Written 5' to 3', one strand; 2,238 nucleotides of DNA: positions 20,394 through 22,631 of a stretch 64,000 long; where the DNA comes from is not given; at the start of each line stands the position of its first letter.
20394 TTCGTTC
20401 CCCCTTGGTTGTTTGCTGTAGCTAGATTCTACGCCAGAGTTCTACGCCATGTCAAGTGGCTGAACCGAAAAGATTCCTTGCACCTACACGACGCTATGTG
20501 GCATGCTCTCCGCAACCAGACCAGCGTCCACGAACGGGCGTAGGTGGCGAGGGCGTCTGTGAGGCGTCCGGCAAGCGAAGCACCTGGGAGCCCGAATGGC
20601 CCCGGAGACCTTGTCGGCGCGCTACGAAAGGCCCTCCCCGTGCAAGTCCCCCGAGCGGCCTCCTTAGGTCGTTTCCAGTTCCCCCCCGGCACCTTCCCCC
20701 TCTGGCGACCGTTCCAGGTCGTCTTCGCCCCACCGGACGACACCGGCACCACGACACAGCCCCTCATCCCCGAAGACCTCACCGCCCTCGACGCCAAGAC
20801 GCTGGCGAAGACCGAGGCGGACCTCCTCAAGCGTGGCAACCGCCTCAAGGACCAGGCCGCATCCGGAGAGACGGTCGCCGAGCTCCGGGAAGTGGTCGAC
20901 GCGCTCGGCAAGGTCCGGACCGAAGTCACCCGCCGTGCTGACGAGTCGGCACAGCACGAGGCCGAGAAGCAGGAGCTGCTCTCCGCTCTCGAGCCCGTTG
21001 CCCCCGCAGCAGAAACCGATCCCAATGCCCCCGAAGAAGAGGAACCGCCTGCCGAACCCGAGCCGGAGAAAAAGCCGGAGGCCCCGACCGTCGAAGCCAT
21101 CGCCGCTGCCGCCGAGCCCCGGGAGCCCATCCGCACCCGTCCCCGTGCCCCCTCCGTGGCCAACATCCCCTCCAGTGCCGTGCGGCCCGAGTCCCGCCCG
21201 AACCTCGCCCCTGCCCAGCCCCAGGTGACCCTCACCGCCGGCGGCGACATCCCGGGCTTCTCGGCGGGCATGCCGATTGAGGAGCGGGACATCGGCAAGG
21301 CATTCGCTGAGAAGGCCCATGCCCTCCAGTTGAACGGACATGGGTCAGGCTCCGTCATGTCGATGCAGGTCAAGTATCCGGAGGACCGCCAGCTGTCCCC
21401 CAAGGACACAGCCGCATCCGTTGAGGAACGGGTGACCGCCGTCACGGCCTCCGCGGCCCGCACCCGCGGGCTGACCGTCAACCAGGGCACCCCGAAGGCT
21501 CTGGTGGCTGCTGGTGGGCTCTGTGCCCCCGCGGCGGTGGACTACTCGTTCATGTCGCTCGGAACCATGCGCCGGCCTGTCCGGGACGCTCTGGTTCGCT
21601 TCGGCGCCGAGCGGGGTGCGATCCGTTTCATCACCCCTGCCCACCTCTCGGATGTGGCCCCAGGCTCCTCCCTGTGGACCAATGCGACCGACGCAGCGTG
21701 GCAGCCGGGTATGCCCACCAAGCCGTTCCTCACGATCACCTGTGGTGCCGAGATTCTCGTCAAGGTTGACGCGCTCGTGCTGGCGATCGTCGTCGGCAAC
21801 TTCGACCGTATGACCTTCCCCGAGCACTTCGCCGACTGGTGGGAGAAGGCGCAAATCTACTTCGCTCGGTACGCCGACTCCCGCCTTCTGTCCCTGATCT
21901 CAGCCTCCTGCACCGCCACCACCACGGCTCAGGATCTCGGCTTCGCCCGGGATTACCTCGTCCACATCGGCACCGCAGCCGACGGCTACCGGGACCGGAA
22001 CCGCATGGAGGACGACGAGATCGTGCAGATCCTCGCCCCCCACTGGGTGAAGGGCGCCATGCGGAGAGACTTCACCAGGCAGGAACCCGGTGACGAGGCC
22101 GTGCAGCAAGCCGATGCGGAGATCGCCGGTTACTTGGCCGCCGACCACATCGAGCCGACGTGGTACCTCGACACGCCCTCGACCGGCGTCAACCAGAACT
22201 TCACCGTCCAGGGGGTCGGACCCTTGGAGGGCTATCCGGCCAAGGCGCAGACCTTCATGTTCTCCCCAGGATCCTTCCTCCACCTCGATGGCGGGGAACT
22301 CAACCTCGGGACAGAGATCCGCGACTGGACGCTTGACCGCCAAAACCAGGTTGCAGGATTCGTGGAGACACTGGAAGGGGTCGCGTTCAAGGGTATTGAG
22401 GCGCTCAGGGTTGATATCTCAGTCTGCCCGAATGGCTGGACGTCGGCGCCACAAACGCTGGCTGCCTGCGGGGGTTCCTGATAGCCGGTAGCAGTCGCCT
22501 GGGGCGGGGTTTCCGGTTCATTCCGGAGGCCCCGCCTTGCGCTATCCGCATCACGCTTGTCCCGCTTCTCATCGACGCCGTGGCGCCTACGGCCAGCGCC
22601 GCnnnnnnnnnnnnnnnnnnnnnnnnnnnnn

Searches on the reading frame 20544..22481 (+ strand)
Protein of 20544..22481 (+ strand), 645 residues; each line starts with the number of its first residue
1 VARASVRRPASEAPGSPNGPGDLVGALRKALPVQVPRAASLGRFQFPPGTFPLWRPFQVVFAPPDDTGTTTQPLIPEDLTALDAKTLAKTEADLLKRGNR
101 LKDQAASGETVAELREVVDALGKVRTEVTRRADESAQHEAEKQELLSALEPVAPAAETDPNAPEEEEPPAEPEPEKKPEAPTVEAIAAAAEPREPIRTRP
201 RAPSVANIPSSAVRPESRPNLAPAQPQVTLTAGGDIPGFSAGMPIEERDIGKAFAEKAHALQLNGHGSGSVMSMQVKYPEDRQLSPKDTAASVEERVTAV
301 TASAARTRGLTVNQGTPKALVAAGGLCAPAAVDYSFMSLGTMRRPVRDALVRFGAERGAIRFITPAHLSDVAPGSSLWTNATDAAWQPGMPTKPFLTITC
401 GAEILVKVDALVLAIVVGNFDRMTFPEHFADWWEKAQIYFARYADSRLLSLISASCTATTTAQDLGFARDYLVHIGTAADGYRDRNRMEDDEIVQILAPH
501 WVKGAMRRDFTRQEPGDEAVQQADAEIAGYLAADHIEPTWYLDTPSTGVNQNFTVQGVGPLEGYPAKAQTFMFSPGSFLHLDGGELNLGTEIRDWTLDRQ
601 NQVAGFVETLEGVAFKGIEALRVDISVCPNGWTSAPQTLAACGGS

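Call 3: search_protein_families(library=pfam, proteins=[window:20544-22481:+], max_evalue=0.1)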
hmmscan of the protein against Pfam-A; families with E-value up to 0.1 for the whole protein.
window:20544-22481:+ (645 aa): 1 family
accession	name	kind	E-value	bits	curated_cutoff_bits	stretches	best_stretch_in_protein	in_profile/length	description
PF22470.1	Histone_HNS_N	-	0.014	15.7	24.5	1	93-148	6-60/79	H-NS histone-like proteins, N-terminal domain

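Call 4: search_protein_families(library=phrogs, proteins=[window:20544-22481:+], max_evalue=0.01)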
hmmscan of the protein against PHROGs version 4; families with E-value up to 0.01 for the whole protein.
window:20544-22481:+ (645 aa): 1 family
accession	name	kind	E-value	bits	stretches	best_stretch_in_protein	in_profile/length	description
phrog_777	-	head and packaging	9.4e-65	220.9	1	75-642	6-578/580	major head protein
